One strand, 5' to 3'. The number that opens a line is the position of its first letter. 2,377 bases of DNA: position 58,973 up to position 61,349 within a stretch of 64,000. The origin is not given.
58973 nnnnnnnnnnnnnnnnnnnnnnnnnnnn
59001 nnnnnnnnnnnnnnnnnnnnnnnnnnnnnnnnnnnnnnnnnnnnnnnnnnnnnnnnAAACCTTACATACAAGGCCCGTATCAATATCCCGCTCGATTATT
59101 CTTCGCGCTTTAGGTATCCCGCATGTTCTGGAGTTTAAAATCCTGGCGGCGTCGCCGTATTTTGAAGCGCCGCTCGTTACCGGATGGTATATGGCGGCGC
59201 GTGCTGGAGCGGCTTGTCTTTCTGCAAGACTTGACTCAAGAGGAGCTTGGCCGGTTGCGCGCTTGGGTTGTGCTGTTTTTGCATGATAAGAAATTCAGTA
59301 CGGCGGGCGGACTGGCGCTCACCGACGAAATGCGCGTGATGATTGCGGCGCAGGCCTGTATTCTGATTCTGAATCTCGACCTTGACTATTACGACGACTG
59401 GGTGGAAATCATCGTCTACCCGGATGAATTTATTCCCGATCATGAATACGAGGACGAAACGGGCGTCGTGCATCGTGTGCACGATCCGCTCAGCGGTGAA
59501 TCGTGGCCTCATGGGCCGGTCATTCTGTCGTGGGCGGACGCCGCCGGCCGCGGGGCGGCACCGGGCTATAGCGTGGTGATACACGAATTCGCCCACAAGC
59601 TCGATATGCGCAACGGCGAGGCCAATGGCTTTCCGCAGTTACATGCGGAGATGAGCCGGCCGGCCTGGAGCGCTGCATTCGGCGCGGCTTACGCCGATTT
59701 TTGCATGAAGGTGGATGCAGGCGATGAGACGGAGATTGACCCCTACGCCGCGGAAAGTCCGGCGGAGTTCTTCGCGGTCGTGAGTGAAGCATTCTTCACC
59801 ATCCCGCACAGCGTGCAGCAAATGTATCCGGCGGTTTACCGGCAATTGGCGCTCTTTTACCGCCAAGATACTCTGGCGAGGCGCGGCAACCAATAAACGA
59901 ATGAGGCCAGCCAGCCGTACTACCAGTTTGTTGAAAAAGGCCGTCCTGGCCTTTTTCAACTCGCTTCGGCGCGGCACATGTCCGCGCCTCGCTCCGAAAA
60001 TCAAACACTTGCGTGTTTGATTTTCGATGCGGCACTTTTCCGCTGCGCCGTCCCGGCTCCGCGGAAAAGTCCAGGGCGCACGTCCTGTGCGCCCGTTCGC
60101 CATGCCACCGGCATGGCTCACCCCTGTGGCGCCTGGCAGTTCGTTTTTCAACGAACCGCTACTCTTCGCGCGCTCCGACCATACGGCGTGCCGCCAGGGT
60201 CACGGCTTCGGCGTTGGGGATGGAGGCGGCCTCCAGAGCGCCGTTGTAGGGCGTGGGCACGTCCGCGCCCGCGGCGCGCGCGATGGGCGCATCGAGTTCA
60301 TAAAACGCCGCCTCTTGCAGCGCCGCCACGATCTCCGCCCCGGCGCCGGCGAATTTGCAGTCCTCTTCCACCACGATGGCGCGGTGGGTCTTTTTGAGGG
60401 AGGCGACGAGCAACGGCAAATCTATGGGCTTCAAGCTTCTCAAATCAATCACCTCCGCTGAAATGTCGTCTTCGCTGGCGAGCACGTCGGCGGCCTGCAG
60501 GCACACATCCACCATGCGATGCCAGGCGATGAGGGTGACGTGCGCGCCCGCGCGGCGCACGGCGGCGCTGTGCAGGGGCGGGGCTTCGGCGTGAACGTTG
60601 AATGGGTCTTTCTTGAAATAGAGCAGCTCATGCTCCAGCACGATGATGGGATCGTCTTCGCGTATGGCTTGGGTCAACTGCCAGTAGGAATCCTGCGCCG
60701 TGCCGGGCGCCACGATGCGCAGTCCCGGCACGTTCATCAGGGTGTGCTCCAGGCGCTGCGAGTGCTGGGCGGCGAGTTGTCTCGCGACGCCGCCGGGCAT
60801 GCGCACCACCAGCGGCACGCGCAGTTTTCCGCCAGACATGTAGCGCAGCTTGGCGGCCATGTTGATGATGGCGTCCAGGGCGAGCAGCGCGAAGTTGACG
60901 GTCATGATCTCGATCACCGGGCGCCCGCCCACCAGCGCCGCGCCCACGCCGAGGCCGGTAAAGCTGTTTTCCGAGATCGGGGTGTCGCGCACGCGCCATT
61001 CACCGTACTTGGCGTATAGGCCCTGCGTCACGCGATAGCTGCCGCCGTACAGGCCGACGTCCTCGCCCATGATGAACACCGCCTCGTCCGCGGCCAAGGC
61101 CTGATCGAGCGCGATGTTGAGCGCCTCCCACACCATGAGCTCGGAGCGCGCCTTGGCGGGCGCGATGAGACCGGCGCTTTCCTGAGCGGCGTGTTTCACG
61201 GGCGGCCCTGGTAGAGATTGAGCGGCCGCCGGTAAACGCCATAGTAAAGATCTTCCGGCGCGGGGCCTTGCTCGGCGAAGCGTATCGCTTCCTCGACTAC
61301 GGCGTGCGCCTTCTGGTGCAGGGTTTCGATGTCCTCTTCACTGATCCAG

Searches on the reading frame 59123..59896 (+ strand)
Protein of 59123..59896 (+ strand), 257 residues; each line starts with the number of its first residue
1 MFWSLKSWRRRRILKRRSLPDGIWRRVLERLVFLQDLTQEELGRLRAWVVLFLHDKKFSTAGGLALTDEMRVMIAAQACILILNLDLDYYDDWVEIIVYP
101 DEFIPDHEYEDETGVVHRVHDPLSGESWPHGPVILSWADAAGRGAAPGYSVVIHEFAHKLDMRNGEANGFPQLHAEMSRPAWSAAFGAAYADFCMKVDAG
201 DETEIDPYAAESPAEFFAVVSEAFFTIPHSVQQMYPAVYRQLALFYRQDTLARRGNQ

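Call 13: find_encoding_contigs(protein=window:59123-59896:+, flank=3000, max_places=6)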
Protein window:59123-59896:+ (257 aa): 1 contig read that carries it; 1 place shown.
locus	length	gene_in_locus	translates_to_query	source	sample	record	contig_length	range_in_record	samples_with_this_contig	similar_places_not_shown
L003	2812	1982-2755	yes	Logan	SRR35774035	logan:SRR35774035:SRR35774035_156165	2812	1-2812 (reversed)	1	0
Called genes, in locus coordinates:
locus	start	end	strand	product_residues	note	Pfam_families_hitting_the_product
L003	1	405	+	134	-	?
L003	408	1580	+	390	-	PF01420:Methylase_S (weak)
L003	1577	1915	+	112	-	-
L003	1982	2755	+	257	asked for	PF06167:Peptidase_M90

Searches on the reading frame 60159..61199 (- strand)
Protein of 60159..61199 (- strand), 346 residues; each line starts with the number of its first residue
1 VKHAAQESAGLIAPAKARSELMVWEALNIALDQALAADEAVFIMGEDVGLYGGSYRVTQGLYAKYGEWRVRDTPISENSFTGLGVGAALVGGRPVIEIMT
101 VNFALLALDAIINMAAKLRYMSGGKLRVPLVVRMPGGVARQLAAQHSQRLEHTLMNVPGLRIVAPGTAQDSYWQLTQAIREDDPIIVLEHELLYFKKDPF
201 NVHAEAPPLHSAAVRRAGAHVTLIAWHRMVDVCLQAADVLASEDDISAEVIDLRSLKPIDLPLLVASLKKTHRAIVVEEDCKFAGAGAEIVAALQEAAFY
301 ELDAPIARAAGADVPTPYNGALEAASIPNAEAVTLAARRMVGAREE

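Call 83: find_homologous_proteins(query=window:60159-61199:-, max_evalue=1e-100)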
Query window:60159-61199:- (346 aa): 754 proteins with E <= 1e-100 among 8000 candidates; the best 120 are listed.
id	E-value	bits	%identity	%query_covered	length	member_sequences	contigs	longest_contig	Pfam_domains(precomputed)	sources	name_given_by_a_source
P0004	1.1e-202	690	90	100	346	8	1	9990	PF02780.26,PF02779.30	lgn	-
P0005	1.3e-195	667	88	100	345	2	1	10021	PF02780.26,PF02779.30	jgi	-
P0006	1.2e-192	657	86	100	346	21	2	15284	PF02780.26,PF02779.30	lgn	-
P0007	5.7e-185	632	83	100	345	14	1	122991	PF02780.26,PF02779.30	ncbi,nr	ncbi:MAG: alpha-ketoacid dehydrogenase subunit beta [Gammaproteobacteria bacterium]|nr:alpha-ketoaci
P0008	1.3e-171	588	78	98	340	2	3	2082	PF02780.26,PF02779.30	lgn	-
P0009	4.5e-171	586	79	97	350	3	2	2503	PF02780.26,PF02779.30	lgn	-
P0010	1.2e-170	585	78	99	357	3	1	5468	PF02780.26,PF02779.30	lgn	-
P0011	3.4e-170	584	78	98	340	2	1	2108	PF02780.26,PF02779.30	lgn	-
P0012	1.1e-169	582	77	98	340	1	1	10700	PF02780.26,PF02779.30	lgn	-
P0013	1.8e-169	581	78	99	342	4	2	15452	PF02780.26,PF02779.30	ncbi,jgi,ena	-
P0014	3.7e-169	580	76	99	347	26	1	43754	PF02780.26,PF02779.30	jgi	-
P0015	3.7e-169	580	78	97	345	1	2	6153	PF02780.26,PF02779.30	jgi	jgi:pyruvate dehydrogenase E1 component beta subunit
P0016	3.9e-169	580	76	99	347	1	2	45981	PF02780.26,PF02779.30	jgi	jgi:pyruvate dehydrogenase E1 component subunit beta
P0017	4.2e-169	580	79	96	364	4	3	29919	PF02780.26,PF02779.30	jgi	jgi:pyruvate dehydrogenase E1 component beta subunit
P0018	9.2e-169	579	78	96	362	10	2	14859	PF02780.26,PF02779.30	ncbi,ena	-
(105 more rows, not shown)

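Call 84: find_encoding_contigs(protein=P0004, flank=2500, max_places=2)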
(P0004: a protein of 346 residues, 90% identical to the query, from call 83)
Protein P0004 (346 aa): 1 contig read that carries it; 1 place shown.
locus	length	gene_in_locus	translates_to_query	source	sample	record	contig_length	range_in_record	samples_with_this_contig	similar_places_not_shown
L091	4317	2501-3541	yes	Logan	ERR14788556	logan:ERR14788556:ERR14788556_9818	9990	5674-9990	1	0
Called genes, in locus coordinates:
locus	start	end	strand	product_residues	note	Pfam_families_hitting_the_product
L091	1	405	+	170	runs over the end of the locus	PF01750:HycI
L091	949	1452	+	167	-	PF00011:HSP20, PF27746:Small_heat_shock_put (weak), PF17886:ArsA_HSP20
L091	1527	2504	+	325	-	PF00676:E1_dh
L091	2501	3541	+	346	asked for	PF02779:Transket_pyr, PF02780:Transketolase_C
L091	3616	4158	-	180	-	PF22016:DUF6933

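Call 85: find_encoding_contigs(protein=P0006, flank=2500, max_places=2)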
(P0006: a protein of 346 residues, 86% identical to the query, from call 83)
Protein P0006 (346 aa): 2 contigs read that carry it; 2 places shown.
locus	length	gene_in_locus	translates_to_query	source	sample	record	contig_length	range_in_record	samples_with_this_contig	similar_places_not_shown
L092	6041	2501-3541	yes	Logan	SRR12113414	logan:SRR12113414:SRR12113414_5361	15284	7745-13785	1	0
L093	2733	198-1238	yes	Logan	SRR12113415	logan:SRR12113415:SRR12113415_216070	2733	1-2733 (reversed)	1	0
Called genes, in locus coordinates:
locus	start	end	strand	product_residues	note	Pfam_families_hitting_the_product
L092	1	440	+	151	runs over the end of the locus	PF01750:HycI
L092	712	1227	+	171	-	PF27746:Small_heat_shock_put (weak), PF00011:HSP20, PF17886:ArsA_HSP20 (weak)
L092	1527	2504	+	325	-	PF00676:E1_dh, PF02775:TPP_enzyme_C (weak)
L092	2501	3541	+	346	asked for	PF02779:Transket_pyr, PF02780:Transketolase_C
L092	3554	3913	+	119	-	PF04343:DUF488, PF22751:DUF488-N3a, PF22752:DUF488-N3i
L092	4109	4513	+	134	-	PF01503:PRA-PH (weak), PF03819:MazG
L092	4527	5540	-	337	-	PF12706:Lactamase_B_2 (weak)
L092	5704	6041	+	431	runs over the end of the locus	PF07690:MFS_1, PF11700:ATG22, PF13347:MFS_2, PF07690:MFS_1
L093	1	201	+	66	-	?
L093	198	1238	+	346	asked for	PF02779:Transket_pyr, PF02780:Transketolase_C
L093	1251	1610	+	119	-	PF04343:DUF488, PF22751:DUF488-N3a, PF22752:DUF488-N3i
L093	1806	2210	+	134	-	PF01503:PRA-PH (weak), PF03819:MazG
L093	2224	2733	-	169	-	?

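Call 86: find_encoding_contigs(protein=P0007, flank=2500, max_places=2)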
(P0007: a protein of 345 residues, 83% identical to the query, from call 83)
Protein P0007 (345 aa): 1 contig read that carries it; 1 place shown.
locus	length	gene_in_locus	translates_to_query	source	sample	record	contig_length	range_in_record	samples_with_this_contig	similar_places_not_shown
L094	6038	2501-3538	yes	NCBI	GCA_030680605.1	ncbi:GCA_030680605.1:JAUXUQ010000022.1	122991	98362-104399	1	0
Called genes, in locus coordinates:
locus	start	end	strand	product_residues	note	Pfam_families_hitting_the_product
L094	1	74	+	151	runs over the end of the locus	PF01750:HycI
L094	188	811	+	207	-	PF03824:NicO (weak)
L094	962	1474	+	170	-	PF00011:HSP20, PF17886:ArsA_HSP20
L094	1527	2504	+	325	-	PF00676:E1_dh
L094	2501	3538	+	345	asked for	PF02779:Transket_pyr, PF02780:Transketolase_C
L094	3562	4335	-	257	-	PF06167:Peptidase_M90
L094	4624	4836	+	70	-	PF02780:Transketolase_C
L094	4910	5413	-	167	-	PF22016:DUF6933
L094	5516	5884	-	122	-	PF01850:PIN (weak)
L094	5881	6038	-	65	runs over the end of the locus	PF09957:VapB_antitoxin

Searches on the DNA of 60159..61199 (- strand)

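Call 94: search_with_rna_model(model_id=R1, sources=[L091, L092, L094, L095, L096, L001], max_evalue=0.01)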
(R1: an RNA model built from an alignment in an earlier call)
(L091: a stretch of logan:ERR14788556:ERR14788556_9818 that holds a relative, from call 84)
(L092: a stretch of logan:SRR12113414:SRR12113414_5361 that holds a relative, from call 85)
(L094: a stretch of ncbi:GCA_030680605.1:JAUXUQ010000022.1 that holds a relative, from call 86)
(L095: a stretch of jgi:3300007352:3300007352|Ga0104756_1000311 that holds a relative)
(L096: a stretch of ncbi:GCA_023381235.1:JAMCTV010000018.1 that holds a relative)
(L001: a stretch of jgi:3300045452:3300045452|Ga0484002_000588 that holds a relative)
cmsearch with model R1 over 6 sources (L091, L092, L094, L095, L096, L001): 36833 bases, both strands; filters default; matches with E-value up to 0.01: 2.
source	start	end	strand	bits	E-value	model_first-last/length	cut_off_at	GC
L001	2729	2963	-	152.8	3e-50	1-152/152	no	0.57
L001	2739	2878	+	31.9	1.6e-09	1-152/152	no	0.55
